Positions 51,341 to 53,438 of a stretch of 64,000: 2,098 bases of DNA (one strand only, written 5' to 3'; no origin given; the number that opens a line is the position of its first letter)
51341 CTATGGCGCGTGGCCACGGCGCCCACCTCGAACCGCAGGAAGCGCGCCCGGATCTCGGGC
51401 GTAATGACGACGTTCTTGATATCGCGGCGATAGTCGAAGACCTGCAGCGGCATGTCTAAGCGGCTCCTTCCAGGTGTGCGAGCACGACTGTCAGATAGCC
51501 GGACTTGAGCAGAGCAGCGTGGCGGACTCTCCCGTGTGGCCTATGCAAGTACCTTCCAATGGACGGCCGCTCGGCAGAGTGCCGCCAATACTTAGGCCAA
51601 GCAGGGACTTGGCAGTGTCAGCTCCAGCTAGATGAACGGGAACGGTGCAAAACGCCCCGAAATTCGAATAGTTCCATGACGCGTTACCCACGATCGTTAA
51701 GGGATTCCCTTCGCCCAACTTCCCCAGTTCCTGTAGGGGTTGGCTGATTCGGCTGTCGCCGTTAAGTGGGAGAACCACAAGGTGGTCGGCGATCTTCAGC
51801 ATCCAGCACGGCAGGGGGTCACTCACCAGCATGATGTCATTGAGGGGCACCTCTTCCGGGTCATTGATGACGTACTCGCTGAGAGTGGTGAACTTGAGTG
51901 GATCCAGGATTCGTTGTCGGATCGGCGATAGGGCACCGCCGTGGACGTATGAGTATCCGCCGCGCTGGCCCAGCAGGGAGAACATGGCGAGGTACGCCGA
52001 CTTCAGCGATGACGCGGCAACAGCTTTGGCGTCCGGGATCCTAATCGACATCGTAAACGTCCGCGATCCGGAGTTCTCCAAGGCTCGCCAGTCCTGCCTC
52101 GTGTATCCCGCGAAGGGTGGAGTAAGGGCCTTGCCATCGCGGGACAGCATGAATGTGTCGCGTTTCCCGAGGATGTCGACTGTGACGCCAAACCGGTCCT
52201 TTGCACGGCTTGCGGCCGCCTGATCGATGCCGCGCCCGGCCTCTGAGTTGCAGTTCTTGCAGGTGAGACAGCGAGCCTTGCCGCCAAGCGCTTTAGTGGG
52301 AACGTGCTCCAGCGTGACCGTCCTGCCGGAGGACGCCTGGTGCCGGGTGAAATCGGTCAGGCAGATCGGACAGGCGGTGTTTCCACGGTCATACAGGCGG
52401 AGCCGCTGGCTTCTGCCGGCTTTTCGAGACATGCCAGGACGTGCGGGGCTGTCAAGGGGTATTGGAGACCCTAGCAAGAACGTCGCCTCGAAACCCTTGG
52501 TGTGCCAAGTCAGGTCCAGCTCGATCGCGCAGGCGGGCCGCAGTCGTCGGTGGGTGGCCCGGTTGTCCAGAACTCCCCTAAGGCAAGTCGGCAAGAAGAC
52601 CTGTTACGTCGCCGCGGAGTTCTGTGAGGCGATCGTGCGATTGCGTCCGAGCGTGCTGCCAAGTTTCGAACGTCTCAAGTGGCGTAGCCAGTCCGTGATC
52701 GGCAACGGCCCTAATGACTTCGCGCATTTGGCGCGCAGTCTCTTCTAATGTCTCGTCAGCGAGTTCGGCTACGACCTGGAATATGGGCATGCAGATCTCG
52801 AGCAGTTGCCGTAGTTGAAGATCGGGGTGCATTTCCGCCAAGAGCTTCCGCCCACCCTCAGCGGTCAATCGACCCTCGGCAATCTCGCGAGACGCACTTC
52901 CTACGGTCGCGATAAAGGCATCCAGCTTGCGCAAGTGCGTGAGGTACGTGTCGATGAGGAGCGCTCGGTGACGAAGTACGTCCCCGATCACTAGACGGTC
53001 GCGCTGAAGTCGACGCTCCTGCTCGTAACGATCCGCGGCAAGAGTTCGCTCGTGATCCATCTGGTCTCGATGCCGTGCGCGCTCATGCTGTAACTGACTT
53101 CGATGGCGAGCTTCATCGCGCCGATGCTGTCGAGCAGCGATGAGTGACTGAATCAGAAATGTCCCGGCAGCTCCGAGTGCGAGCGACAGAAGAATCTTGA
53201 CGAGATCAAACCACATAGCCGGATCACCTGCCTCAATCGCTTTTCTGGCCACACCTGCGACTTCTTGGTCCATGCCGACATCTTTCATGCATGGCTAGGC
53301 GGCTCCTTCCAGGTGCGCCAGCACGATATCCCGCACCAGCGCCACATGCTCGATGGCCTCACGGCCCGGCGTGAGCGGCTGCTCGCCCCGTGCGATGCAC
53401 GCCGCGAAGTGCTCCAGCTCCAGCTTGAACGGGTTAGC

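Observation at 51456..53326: Low-GC 1.8-kb islet flanked by 32-bp direct repeats: membrane coiled-coil protein plus HNH-nuclease-domain protein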

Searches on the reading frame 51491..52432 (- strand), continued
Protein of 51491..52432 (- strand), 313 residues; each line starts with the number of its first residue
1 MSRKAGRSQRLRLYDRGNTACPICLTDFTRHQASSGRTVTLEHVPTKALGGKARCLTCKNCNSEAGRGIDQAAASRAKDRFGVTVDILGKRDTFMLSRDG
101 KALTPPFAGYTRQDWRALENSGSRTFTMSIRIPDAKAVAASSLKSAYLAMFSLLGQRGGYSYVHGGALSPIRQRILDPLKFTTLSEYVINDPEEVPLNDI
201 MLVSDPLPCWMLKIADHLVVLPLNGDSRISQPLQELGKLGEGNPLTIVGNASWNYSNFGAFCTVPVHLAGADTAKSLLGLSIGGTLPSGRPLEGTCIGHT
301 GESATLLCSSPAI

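Call 94: search_protein_families(library=padloc, proteins=[L056:2971-3768:+, L056:3765-7385:+, L056:7461-7991:+, L056:8000-8626:+, L056:8896-9798:+, L049:6091-7428:+, L049:9318-10391:+, L049:10601-12118:+, L049:12979-14721:+, L049:8202-9170:+], max_evalue=0.001)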
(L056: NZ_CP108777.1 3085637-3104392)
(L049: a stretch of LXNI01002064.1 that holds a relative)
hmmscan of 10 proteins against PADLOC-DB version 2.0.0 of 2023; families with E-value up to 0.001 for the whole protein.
L056:2971-3768:+ (265 aa): 5 families
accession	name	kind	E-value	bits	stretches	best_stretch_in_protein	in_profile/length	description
PDLC00159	HamA1|HamA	-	3e-29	100.5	1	2-250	4-253/257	DUF1837 domain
PDLC00161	HamA1|HamA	-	1.5e-20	71.7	1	30-249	34-268/271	DUF1837 domain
PDLC00155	HamA1|HamA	-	2.5e-17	61.3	1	5-249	21-268/276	DUF1837 domain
PDLC00160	HamA1|HamA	-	1e-10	39.3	1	32-146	34-153/264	DUF1837 domain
PDLC00171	HamA1|HamA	-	0.00031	18.2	1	25-159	34-166/286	DUF1837 domain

L056:3765-7385:+ (1206 aa): 32 families (the best 25 are shown)
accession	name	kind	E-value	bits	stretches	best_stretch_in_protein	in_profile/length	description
PDLC00192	HamB1|HamB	-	3.9e-102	340.7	1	208-1032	178-977/1104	DEAD-box helicase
PDLC04531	PDC-M23B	-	5.8e-98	327.2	1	163-1035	161-1012/1060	-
PDLC00174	HamB1|HamB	-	7.8e-86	286.9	1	215-1053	213-1049/1163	DEAD-box helicase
PDLC00194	HamB1|HamB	-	2.2e-85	285.4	1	219-1032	149-948/995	DEAD-box helicase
PDLC00188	HamB1|HamB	-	5.1e-75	251.3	2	252-762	199-704/1037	DEAD-box helicase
PDLC00187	HamB1|HamB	-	5e-53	178.6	2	611-1055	407-832/851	DEAD-box helicase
PDLC00186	HamB1|HamB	-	6.4e-51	171.3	2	619-751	429-563/864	DEAD-box helicase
PDLC00200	HamB2|HamB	-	5e-48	161.7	2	623-745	432-554/865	DEAD-box helicase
PDLC04530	PDC-M23B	-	6.9e-48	161.3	2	256-505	25-278/828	-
PDLC04532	PDC-M23B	-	1.2e-46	157.2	1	250-756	263-756/817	-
PDLC00178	HamB1|HamB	-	2.1e-39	133.1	1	253-725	203-660/830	DEAD-box helicase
PDLC00176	HamB1|HamB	-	2.3e-34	116.6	2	613-743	403-530/845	DEAD-box helicase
PDLC00175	HamB1|HamB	-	5.3e-34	114.8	2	280-485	207-402/1000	DEAD-box helicase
PDLC00190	HamB1|HamB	-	3.1e-33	113.3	2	618-738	412-531/866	DEAD-box helicase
PDLC00185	HamB1|HamB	-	2.5e-31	106.3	2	623-741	427-541/871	DEAD-box helicase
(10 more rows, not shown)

L056:7461-7991:+ (176 aa): 0 families

L056:8000-8626:+ (208 aa): 0 families

L056:8896-9798:+ (300 aa): 0 families

L049:6091-7428:+ (445 aa): 12 families
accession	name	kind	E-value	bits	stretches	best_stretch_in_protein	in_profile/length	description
PDLC04972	PDC-S26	-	5.4e-42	142.5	1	3-260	9-250/397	-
PDLC04977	PDC-S26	-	1.8e-35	120.8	1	3-264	8-254/400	-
PDLC04971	PDC-S26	-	3.2e-24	83.5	1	9-236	19-238/415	-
PDLC04983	PDC-S26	-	1.2e-16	59.2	1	16-181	23-176/413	-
PDLC04980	PDC-S26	-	2.7e-12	44.7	1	19-216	23-212/389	-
PDLC04974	PDC-S26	-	8.4e-12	43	1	17-121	22-128/401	-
PDLC04975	PDC-S26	-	8.8e-11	39.7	1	13-218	11-191/351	-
PDLC04981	PDC-S26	-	3.7e-06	24.5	1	15-151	15-141/358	-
PDLC04970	PDC-S26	-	7.5e-06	23.4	1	16-126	18-124/373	-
PDLC04982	PDC-S26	-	3.2e-05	21.3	1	25-71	22-68/392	-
PDLC04979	PDC-S26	-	8.5e-05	19.7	1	30-120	27-106/383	-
PDLC04969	PDC-S26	-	0.00013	19.1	1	27-120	29-115/367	-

L049:9318-10391:+ (357 aa): 0 families

L049:10601-12118:+ (505 aa): 0 families

L049:12979-14721:+ (580 aa): 11 families
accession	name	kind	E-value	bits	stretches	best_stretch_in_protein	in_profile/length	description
PDLC05061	PDC-S65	-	2.6e-205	682.2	1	1-577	12-589/592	-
PDLC05060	PDC-S65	-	3e-149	496.1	1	76-573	1-497/503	-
PDLC02419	Aga_SIR2-PNTD1-PNTD2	-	1.1e-24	85.1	1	72-278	76-285/558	Class I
PDLC02401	Aga_SIR2-PNTD1-PNTD2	-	4.4e-20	70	1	70-241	47-214/524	Class I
PDLC02420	Aga_SIR2-PNTD1-PNTD2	-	2.4e-17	60.5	1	107-274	114-291/1010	Class I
PDLC02384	pAgo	-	1.3e-14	51.5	1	93-252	109-265/1030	-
PDLC02402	Aga_SIR2-PNTD1-PNTD2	-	3.8e-06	23.3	1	61-275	70-289/876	Class I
PDLC00407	ThsA1|ThsA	-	1.9e-05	21.5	1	106-178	88-154/478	STALD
PDLC04082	SIR2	-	0.00017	18.6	0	124-147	127-150/345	-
PDLC04087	SIR2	-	0.00023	18.2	1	20-147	20-154/343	-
PDLC00409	ThsA1|ThsA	-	0.00031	18.2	1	107-179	90-156/242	STALD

L049:8202-9170:+ (322 aa): 0 families

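Call 95: search_protein_families(library=pfam, proteins=[L056:2971-3768:+, L056:3765-7385:+, L056:7461-7991:+, L056:8000-8626:+, L056:13719-15011:+, L049:6091-7428:+, L049:9318-10391:+, L049:10601-12118:+, L049:12979-14721:+, L049:1357-2442:+], max_evalue=0.001)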
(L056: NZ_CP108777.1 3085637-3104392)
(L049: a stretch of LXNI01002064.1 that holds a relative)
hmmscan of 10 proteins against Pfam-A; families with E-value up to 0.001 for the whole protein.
L056:2971-3768:+ (265 aa): 1 family
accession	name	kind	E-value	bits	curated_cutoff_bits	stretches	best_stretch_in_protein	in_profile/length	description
PF08878.16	HamA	-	1.8e-07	31.7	25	1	69-202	36-174/230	HamA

L056:3765-7385:+ (1206 aa): 4 families
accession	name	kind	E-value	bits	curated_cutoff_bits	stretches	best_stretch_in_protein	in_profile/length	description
PF00270.35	DEAD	-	3.5e-25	89.1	26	1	301-474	2-161/167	DEAD/DEAH box helicase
PF08797.16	HIRAN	-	1.9e-06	28.1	24.7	1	1088-1156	2-68/96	HIRAN domain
PF00271.37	Helicase_C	-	2.3e-05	25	23.5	1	639-711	42-109/110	Helicase conserved C-terminal domain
PF04851.21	ResIII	-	2.6e-05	24.6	22.5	1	301-445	6-141/164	Type III restriction enzyme, res subunit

L056:7461-7991:+ (176 aa): 0 families

L056:8000-8626:+ (208 aa): 0 families

L056:13719-15011:+ (430 aa): 1 family
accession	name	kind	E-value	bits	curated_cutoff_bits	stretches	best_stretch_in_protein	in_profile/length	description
PF10898.13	DUF2716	-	3.1e-14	53.8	24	1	325-411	55-141/141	Protein of unknown function (DUF2716)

L049:6091-7428:+ (445 aa): 1 family
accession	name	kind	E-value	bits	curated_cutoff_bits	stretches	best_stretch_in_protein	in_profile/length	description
PF14281.12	PDDEXK_4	-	1.8e-23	83.9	22.3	1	27-212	1-182/183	PD-(D/E)XK nuclease superfamily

L049:9318-10391:+ (357 aa): 0 families

L049:10601-12118:+ (505 aa): 3 families
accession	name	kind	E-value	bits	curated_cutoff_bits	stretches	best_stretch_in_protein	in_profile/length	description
PF02037.33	SAP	-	3.3e-08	33.4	23.9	1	228-259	2-33/37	SAP domain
PF09254.17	FokI_cleav_dom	-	0.00057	19.8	25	1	352-425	38-105/188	FokI, cleavage domain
PF18953.6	SAP_new25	-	0.001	19.1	26.3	0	243-259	20-36/51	SAP domain-containing new25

L049:12979-14721:+ (580 aa): 1 family
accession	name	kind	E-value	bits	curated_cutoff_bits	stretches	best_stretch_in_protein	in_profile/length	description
PF13289.12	SIR2_2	-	1.1e-10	42.1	24.5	1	127-229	2-105/141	SIR2-like domain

L049:1357-2442:+ (361 aa): 1 family
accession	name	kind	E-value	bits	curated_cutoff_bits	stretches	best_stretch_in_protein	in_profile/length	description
PF10462.15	Peptidase_M66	-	3.4e-05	23.4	20.6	1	22-85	187-251/306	Peptidase M66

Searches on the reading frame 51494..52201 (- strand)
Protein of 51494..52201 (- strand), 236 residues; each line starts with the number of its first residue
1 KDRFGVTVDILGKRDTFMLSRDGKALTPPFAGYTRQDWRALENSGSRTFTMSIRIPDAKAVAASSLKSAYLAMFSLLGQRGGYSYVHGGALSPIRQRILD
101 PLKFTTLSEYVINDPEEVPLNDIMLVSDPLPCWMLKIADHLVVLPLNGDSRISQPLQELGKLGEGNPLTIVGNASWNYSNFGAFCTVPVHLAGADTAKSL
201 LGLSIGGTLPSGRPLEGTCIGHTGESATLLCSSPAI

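Call 101: find_homologous_proteins(query=A2, max_evalue=0.001)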
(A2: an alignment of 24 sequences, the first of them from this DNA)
Query A2 (24 sequences) (236 aa, profile of the alignment): 165 proteins with E <= 0.001 among 8000 candidates; the best 120 are listed.
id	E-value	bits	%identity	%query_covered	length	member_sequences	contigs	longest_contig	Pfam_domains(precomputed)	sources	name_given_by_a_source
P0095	3.1e-74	268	55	95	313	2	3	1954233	-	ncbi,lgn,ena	-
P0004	4.8e-72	261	77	100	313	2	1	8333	PF14279.13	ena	-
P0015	1.1e-71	259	75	100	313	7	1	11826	-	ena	-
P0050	3.7e-71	258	70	100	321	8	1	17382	-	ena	-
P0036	7.7e-71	257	72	98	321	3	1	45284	-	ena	-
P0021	8.8e-71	256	74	100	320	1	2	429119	-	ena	-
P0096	1.5e-70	256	75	100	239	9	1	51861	-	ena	-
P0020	1.8e-70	255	74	100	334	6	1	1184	-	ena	-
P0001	2.7e-70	255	100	100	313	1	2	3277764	PF14279.13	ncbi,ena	-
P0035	3.8e-70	254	70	100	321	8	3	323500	-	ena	-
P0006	5.2e-70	254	77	100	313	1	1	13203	PF14279.13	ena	-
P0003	5.3e-70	254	76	100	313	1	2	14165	-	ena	-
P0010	1.3e-69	253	75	99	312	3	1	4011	-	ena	-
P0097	1.4e-69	252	73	100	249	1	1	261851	-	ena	-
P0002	1.4e-69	252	81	100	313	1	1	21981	-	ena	-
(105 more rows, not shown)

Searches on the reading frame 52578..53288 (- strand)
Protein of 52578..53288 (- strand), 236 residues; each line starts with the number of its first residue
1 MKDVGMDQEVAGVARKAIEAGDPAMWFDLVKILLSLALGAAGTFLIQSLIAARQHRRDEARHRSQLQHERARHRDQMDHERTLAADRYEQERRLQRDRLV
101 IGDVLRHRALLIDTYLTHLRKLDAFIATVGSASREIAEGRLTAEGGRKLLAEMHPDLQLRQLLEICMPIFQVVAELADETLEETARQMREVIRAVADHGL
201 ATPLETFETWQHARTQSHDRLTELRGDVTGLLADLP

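Call 4: search_protein_families(library=pfam, proteins=[window:52578-53288:-], max_evalue=1)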
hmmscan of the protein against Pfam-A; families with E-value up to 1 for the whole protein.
window:52578-53288:- (236 aa): 1 family
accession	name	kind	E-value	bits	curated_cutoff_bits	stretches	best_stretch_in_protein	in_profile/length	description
PF20065.4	DUF6464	-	0.26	12.5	25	1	42-104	14-75/106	Family of unknown function (DUF6464)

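Call 5: search_protein_families(library=padloc, proteins=[window:52578-53288:-], max_evalue=1)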
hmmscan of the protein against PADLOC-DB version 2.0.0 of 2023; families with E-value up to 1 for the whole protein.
window:52578-53288:- (236 aa): 0 families

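Call 6: search_protein_families(library=phrogs, proteins=[window:52578-53288:-], max_evalue=1)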
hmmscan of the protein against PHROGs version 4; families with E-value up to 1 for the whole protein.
window:52578-53288:- (236 aa): 2 families
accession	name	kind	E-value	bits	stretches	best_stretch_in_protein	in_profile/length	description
phrog_6558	-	unknown function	0.12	13.8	1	27-86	15-74/90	-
phrog_2214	-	DNA, RNA and nucleotide metabolism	0.45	10.5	1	53-142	75-162/429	HNH endonuclease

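Call 9: find_homologous_proteins(query=window:52578-53288:-)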
Query window:52578-53288:- (236 aa): 3 proteins with E <= 0.001 among 5050 candidates.
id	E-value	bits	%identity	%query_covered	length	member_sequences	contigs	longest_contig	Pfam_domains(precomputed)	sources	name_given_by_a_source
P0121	1.7e-141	487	100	98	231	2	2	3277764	-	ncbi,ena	-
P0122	9.0e-111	387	95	82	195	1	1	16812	-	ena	-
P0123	9.5e-96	338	69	100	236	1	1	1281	-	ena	-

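Call 28: find_encoding_contigs(protein=P0122, flank=8000, max_places=3)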
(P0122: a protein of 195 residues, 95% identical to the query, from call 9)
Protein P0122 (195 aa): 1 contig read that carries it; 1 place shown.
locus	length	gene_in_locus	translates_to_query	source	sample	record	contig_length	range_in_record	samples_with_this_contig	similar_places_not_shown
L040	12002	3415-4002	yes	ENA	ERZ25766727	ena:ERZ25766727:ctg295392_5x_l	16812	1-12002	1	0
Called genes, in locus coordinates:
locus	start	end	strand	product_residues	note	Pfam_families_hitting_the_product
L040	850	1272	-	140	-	PF01850:PIN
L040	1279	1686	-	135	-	PF24698:DUF7662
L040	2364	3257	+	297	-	-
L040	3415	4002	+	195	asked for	-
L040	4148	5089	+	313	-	-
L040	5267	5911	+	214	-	PF02311:AraC_binding, PF07883:Cupin_2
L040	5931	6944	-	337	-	PF16884:ADH_N_2, PF00107:ADH_zinc_N, PF13602:ADH_zinc_N_2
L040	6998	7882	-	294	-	PF01261:AP_endonuc_2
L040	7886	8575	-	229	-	PF03737:RraA-like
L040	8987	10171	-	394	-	PF13088:BNR_2 (faint)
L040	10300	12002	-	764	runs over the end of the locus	-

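Call 29: find_encoding_contigs(protein=P0123, flank=8000, max_places=3)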
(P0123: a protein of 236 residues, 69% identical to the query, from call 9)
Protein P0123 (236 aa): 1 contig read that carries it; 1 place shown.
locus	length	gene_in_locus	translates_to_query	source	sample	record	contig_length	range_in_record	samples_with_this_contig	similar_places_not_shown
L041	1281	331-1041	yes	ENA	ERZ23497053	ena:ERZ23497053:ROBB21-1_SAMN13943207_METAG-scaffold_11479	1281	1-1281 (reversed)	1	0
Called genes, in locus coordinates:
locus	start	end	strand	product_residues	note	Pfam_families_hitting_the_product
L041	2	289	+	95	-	?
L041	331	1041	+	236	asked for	-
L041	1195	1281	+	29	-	?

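Call 34: predict_structure(protein=window:52578-53288:-)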
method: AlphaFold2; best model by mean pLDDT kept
length: 236 residues; sequences in the alignment: 1
mean_pLDDT: 79.7   pTM: 0.54
mean pLDDT of the five models: 79.7, 65.1, 58.4, 56.9, 56.2
residues with pLDDT >= 90: 63; 70-90: 109; 50-70: 61; < 50: 3
segments of 3 or more residues with pLDDT < 50: none
pLDDT, mean of each block of 10 residues (from residue 1): 55 69 75 82 87 93 96 97 97 94 89 84 80 85 82 69 64 59 67 67 70 79 89 85
secondary structure, 60 per line:
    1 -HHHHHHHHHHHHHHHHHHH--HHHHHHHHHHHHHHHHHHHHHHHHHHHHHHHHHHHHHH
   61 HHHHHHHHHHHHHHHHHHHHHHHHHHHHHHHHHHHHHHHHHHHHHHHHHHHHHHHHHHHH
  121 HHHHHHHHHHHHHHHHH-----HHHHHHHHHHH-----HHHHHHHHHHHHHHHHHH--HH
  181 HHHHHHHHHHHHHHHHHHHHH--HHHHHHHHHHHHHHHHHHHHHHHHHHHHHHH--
elements in order: H2-20 H23-137 H143-153 H159-176 H179-201 H204-234

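Call 52: search_protein_families(library=ncbifam, proteins=[window:52578-53288:-], max_evalue=0.01)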
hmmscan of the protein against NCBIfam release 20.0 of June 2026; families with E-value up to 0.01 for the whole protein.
window:52578-53288:- (236 aa): 0 families

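Call 85: search_solved_structures(query=window:52578-53288:-, max_evalue=10)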
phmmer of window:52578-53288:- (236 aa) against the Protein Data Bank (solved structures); distinct sequences matched with E-value up to 10: 3.
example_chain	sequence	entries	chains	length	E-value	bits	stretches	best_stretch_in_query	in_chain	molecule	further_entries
5h7c_A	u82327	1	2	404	0.0066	19.7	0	11-69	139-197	Immunoglobulin G-binding protein A, DHR14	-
7rmx_A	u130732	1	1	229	0.011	19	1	112-199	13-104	Tunable symmetric protein, D_3_212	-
4y0a_A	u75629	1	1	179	0.3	14.3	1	140-192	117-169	Shikimate kinase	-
